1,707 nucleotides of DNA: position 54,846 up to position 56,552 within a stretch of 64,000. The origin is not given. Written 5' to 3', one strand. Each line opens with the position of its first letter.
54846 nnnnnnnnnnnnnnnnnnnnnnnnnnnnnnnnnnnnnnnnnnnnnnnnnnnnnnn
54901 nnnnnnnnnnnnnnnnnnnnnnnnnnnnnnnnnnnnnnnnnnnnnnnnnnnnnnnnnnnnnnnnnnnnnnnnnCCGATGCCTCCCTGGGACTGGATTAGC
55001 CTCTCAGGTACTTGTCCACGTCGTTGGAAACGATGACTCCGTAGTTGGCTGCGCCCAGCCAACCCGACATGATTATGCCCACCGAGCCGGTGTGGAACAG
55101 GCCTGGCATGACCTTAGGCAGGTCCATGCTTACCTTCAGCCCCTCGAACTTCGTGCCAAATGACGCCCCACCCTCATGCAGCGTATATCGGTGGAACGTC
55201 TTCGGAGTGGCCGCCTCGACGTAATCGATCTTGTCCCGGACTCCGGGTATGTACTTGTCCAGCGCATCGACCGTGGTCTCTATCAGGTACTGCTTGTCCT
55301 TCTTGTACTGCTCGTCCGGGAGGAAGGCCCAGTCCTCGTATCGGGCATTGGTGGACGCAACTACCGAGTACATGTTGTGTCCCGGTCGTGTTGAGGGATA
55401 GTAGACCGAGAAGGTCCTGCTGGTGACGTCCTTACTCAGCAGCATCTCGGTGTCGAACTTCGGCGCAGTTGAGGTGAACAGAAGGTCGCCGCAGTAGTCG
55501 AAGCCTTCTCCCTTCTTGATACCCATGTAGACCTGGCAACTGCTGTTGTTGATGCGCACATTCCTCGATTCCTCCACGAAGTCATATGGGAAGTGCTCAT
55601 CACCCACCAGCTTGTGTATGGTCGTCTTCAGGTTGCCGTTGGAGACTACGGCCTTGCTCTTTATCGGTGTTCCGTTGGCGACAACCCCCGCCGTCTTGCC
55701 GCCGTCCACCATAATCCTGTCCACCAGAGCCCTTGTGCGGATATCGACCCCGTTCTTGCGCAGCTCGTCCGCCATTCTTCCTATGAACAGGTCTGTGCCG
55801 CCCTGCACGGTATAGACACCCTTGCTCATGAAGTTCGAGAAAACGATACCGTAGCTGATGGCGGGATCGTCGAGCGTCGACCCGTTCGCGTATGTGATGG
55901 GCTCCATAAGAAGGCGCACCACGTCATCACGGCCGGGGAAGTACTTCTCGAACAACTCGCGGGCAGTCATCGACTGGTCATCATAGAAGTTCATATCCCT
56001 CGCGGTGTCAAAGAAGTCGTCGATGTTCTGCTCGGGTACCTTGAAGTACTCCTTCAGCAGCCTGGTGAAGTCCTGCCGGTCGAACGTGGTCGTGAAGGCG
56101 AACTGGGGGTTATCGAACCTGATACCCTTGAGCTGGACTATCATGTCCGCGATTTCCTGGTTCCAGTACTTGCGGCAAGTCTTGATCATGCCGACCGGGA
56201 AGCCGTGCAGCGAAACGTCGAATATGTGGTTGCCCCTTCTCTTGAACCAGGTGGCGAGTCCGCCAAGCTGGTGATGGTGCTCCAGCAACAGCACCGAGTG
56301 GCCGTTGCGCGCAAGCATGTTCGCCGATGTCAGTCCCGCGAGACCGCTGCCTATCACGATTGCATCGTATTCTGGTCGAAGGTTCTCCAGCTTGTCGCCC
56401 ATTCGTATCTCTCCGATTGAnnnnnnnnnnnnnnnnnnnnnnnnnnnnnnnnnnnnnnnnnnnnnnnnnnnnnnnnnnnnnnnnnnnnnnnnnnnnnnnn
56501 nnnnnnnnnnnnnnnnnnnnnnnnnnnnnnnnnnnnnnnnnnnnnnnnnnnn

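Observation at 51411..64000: Dedicated FAS-II-like operon with its own ACP, Sfp-type PPTase, two CrtI/RetSat-family oxidoreductases, DUF362 and a condensation-type acyltransferase: candidate specialised lipid or polyene pathway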

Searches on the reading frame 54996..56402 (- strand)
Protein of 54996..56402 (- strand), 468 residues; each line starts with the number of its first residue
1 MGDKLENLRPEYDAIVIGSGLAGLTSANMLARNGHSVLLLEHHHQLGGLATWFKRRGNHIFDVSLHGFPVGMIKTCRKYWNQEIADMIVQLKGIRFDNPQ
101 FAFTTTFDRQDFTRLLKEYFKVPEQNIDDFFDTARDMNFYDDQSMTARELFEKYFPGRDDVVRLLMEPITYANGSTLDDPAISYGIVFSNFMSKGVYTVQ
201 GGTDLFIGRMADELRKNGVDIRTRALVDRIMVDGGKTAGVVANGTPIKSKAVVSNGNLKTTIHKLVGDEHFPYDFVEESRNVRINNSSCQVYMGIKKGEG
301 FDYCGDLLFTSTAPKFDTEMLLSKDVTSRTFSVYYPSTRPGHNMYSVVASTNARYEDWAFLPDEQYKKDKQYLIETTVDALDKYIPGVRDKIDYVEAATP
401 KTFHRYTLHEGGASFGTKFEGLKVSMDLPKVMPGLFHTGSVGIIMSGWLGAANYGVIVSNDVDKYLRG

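Call 3: search_protein_families(library=pfam, proteins=[window:54996-56402:-], max_evalue=0.001)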
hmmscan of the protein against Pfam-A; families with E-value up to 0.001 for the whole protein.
window:54996-56402:- (468 aa): 11 families
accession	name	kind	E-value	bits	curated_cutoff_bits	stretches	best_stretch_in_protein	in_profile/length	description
PF01593.30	Amino_oxidase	-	2.7e-17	63.6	19.8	1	21-411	1-388/443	Flavin containing amine oxidoreductase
PF13450.12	NAD_binding_8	-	7.2e-13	49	21.9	1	16-69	1-53/68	NAD(P)-binding Rossmann-like domain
PF01266.30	DAO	-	2.4e-10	40.9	27.9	1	13-52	1-40/353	FAD dependent oxidoreductase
PF00890.30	FAD_binding_2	-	4.1e-10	39.9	20.4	1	13-51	1-39/414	FAD binding domain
PF12831.13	FAD_oxidored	-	3.8e-09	36.8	27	1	13-51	1-39/416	FAD dependent oxidoreductase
PF07992.20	Pyr_redox_2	-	3.3e-07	30.5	26.1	1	12-42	1-31/291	Pyridine nucleotide-disulphide oxidoreductase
PF03486.20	HI0933_like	-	4.1e-07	30.1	50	1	13-47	2-36/244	HI0933-like protein Rossmann domain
PF00070.33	Pyr_redox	-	4.2e-06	27.6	22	0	14-47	2-35/82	Pyridine nucleotide-disulphide oxidoreductase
PF01494.25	FAD_binding_3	-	3.2e-05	23.8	22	1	11-45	1-35/349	FAD binding domain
PF01946.23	Thi4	-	5.9e-05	22.9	26.2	1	11-49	17-56/235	Thi4 family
PF01134.28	GIDA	-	0.00028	20.5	22.1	1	13-44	1-32/391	Glucose inhibited division protein A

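Call 5: search_protein_families(library=ncbifam, proteins=[window:54996-56402:-], max_evalue=0.00001)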
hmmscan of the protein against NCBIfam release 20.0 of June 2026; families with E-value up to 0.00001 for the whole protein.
window:54996-56402:- (468 aa): 31 families (the best 25 are shown)
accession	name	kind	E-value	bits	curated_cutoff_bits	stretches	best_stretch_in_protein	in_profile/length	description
TIGR02730.1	carot_isom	equivalog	1.2e-29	103.5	586.9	2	175-413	200-436/493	carotenoid isomerase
TIGR02733.1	desat_CrtD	equivalog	5e-29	101.3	549.7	2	193-413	221-436/492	C-3',4' desaturase CrtD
TIGR02734.1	crtI_fam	subfamily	1.8e-22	79.7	238.1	2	192-416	206-438/504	phytoene desaturase family protein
NF045637.1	carotdesatCrtDProt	equivalog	1.1e-18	67.1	580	1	169-436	189-456/485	1-hydroxycarotenoid 3,4-desaturase CrtD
NF058655.1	CrtID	equivalog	7e-18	64.7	640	2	15-62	2-48/478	bifunctional phytoene desaturase/3,4-desaturase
NF005560.0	PRK07233.1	equivalog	3e-15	56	252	1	15-58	4-47/435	hypothetical protein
NF042421.1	hydcarot_desat_CrtD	equivalog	1.9e-11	43.1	500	0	168-298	189-314/487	1-hydroxycarotenoid 3,4-desaturase CrtD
TIGR03467.1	HpnE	equivalog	8.3e-11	41.8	283.05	1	15-66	2-54/430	hydroxysqualene dehydroxylase HpnE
NF045689.1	BCarotKetCrtO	equivalog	5.5e-10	38.4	1000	0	11-51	3-43/563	beta-carotene ketolase CrtO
NF009477.0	PRK12843.1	equivalog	3.2e-09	35.8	758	0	10-52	15-57/578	FAD-dependent oxidoreductase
NF004789.0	PRK06134.1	subfamily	4.9e-09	35.3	747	1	9-52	10-53/581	FAD-dependent oxidoreductase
NF005547.0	PRK07208.1-3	equivalog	5.6e-09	35.2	380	1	13-68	6-60/465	hypothetical protein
NF006130.0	PRK08274.1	equivalog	1.6e-08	33.8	369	0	11-44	5-38/467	FAD-dependent tricarballylate dehydrogenase TcuA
NF001933.0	PRK00711.1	subfamily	3.4e-08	32.9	383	0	15-46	4-35/429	D-amino acid dehydrogenase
NF005546.0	PRK07208.1-2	equivalog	6.8e-08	31.5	418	1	13-84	6-76/527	hypothetical protein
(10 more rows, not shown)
